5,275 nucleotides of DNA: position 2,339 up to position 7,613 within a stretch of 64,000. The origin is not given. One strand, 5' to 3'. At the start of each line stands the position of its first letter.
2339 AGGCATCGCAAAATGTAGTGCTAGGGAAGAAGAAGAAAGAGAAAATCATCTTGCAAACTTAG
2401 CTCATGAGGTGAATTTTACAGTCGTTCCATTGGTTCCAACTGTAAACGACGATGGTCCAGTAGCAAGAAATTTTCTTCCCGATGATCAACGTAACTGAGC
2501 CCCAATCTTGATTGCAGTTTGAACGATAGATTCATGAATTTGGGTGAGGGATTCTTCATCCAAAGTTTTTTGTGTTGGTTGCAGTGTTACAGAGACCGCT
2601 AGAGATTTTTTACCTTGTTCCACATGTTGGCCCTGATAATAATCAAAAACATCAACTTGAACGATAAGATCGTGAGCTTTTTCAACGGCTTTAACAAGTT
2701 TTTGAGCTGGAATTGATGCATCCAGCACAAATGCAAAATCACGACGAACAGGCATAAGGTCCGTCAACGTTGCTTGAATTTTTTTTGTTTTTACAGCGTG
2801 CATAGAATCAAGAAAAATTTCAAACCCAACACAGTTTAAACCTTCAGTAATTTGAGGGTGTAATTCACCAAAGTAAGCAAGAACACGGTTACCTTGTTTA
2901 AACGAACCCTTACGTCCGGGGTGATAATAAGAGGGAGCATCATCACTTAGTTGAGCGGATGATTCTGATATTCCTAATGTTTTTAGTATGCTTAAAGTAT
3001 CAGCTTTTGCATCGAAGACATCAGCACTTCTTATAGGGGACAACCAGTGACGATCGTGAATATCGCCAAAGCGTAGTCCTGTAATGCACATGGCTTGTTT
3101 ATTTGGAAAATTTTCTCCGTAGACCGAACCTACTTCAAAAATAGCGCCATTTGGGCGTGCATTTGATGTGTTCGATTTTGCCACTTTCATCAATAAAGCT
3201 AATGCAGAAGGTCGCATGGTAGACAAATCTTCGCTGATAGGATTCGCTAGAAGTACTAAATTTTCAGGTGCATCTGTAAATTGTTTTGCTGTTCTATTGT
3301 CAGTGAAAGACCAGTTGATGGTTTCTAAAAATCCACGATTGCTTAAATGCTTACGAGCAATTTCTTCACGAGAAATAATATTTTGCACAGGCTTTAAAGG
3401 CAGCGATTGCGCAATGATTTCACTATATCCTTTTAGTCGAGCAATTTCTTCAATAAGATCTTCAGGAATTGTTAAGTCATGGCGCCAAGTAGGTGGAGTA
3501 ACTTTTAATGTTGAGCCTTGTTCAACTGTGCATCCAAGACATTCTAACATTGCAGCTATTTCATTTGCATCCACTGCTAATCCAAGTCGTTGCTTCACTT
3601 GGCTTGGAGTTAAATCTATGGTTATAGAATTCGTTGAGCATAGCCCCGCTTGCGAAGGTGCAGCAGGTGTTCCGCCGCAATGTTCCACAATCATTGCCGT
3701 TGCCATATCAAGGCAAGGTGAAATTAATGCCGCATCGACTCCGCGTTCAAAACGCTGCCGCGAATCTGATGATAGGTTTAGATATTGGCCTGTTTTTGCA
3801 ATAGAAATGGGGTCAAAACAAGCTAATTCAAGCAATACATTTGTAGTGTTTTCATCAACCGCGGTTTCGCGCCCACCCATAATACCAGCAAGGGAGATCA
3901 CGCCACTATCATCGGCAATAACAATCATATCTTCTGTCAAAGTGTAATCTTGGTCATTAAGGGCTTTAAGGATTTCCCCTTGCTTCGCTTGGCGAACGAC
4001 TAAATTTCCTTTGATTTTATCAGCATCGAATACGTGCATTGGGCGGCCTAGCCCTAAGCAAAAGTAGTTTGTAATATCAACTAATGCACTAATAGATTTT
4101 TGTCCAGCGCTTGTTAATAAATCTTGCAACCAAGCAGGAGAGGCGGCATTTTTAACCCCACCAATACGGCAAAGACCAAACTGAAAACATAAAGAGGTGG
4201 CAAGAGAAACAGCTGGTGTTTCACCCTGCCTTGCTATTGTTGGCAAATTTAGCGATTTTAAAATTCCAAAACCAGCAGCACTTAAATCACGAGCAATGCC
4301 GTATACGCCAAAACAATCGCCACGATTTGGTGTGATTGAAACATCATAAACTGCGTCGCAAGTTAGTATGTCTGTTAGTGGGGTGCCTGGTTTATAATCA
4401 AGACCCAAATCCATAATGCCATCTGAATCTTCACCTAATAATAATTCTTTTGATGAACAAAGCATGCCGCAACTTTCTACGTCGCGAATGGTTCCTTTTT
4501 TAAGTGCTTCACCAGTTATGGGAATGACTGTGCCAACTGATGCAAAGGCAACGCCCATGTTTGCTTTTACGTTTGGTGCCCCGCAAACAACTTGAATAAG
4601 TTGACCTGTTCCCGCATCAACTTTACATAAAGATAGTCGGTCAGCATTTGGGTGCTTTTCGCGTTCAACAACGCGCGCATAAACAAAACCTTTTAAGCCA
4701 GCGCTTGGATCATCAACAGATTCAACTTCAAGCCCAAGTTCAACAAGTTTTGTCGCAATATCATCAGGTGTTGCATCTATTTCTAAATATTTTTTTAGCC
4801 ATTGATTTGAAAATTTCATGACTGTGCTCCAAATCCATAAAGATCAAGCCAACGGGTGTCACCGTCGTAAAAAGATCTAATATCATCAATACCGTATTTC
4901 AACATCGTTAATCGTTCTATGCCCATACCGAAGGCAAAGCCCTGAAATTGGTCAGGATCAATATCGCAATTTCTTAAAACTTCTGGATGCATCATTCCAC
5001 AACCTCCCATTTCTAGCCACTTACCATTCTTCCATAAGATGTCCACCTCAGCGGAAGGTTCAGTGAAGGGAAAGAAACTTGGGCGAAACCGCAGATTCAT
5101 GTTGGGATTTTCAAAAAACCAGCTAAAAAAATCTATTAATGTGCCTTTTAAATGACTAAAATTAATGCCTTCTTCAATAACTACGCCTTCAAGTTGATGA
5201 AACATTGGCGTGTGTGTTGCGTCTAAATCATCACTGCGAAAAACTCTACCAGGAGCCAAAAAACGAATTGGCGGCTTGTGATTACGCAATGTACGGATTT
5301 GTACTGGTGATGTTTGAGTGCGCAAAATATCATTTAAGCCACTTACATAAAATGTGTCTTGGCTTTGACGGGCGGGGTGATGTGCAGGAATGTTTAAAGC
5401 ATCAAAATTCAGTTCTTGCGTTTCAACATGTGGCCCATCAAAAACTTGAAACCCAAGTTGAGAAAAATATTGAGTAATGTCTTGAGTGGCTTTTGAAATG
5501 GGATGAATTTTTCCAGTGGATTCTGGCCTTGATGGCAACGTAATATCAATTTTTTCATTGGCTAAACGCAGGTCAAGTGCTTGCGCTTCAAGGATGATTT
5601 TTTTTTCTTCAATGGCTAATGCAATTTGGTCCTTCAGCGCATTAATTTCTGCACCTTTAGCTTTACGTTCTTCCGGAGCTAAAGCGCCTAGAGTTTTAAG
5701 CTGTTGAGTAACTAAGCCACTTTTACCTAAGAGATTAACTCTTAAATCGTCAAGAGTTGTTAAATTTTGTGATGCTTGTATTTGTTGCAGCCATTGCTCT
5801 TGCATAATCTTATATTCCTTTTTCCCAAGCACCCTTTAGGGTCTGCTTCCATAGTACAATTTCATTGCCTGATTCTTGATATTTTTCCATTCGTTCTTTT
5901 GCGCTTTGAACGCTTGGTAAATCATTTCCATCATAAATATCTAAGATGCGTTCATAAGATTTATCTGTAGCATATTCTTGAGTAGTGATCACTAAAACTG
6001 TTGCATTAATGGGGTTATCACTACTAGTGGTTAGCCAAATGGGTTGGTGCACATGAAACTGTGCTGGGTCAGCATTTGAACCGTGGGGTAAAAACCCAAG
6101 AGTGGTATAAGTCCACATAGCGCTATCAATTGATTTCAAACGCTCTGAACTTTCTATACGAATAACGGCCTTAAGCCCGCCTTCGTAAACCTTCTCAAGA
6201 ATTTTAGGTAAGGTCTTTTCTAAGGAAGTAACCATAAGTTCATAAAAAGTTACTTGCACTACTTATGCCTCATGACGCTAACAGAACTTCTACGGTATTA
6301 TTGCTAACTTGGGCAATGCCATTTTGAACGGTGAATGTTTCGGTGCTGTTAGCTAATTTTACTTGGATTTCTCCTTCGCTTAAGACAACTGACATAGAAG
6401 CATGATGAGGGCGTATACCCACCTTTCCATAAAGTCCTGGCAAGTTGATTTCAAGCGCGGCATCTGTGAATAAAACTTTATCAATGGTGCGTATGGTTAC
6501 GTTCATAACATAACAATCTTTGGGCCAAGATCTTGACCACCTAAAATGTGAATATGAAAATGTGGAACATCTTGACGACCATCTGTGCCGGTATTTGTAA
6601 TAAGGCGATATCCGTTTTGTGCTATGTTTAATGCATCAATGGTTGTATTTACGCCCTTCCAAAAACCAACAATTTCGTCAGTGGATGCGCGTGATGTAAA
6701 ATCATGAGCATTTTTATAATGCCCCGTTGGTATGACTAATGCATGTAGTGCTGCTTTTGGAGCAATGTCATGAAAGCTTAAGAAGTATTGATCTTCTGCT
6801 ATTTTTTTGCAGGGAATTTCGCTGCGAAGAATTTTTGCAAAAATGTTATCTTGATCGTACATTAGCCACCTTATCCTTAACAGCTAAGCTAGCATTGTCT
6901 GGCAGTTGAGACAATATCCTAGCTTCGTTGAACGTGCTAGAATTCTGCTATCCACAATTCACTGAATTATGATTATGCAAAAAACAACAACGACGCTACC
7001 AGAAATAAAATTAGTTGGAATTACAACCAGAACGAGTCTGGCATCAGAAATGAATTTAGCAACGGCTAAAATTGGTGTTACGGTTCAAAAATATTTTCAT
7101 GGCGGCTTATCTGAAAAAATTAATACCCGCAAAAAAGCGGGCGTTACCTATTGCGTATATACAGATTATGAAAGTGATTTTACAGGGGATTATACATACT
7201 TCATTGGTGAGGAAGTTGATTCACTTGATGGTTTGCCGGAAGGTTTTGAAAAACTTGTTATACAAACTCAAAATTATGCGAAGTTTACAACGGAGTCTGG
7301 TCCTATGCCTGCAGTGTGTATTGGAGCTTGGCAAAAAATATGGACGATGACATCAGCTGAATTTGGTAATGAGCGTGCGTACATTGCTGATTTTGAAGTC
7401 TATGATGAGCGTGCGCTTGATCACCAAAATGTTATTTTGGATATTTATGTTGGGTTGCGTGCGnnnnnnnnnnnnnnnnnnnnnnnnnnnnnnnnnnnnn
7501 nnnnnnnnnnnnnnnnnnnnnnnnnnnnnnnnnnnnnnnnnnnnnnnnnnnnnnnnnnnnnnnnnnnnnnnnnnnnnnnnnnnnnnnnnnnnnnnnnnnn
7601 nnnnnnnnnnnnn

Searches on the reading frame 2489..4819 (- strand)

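Call 15: search_protein_families(library=pfam, proteins=[window:2489-4819:-], max_evalue=0.001)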
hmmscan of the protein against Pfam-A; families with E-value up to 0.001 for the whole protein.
window:2489-4819:- (777 aa): 5 families
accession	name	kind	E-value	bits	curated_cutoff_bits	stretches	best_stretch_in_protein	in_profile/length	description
PF03483.22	B3_4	-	8.2e-64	214.8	29.3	1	211-382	2-174/174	B3/4 domain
PF17759.6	tRNA_synthFbeta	-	8e-37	127.2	22.4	1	484-662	21-202/214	Phenylalanyl tRNA synthetase beta chain CLM domain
PF03484.21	B5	-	1.2e-23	83.5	28.6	1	401-465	1-67/67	tRNA synthetase B5 domain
PF03147.19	FDX-ACB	-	7.4e-23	81.2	31.1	1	690-777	5-94/94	Ferredoxin-fold anticodon binding domain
PF01588.26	tRNA_bind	-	2.2e-19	69.8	27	1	46-146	2-95/96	Putative tRNA binding domain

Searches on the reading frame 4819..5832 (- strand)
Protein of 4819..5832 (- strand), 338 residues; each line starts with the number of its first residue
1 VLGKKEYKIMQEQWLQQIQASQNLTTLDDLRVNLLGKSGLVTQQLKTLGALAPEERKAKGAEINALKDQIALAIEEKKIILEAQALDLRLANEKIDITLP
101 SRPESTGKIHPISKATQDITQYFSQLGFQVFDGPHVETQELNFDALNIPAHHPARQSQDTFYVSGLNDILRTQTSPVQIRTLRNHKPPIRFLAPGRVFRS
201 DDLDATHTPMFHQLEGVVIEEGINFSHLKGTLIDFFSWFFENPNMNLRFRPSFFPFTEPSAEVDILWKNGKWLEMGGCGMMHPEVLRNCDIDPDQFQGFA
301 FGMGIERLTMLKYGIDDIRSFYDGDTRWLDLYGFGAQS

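Call 15: search_protein_families(library=pfam, proteins=[window:4819-5832:-], max_evalue=0.001)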
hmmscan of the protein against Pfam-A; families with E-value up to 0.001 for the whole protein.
window:4819-5832:- (338 aa): 2 families
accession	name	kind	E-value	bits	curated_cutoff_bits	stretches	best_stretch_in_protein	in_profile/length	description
PF01409.25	tRNA-synt_2d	-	3e-100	335.2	19.8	1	94-330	1-244/246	tRNA synthetases class II core domain (F)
PF02912.23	Phe_tRNA-synt_N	-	4.3e-19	68.7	22.3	1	22-90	1-69/69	Aminoacyl tRNA synthetase class II, N-terminal domain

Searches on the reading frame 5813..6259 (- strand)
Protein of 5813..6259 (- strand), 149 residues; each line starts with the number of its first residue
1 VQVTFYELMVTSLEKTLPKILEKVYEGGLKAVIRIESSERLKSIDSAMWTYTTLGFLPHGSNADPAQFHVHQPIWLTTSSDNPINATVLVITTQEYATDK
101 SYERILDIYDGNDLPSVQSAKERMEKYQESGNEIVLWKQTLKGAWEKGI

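Call 15: search_protein_families(library=pfam, proteins=[window:5813-6259:-], max_evalue=0.001)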
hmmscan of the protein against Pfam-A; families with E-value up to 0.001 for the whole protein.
window:5813-6259:- (149 aa): 1 family
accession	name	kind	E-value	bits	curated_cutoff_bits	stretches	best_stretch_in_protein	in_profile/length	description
PF04364.18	DNA_pol3_chi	-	5.1e-25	88.7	25.4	1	2-134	3-134/135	DNA polymerase III chi subunit, HolC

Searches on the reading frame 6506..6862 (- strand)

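Call 15: search_protein_families(library=pfam, proteins=[window:6506-6862:-], max_evalue=0.001)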
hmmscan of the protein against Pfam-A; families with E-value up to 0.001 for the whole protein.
window:6506-6862:- (119 aa): 2 families
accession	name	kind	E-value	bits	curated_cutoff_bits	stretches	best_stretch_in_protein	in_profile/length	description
PF01230.28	HIT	-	5.1e-19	69.2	21.5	1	14-110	2-96/98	HIT domain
PF11969.13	DcpS_C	-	1.7e-13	51.4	24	1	7-108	3-101/114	Scavenger mRNA decapping enzyme C-term binding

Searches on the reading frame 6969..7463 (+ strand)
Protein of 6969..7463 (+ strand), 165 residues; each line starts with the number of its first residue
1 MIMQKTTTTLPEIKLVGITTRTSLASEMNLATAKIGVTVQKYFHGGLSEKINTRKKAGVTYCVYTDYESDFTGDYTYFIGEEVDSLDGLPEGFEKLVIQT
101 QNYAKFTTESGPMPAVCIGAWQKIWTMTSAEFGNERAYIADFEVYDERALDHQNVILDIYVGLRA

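Call 15: search_protein_families(library=pfam, proteins=[window:6969-7463:+], max_evalue=0.001)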
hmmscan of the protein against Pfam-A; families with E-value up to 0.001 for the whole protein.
window:6969-7463:+ (165 aa): 2 families
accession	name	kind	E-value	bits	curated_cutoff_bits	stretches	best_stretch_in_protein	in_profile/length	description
PF14526.11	Cass2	-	1.2e-27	97.4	27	1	8-161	3-148/150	Integron-associated effector binding protein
PF06445.20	GyrI-like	-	1.4e-17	64.8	26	1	8-163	6-154/155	GyrI-like small molecule binding domain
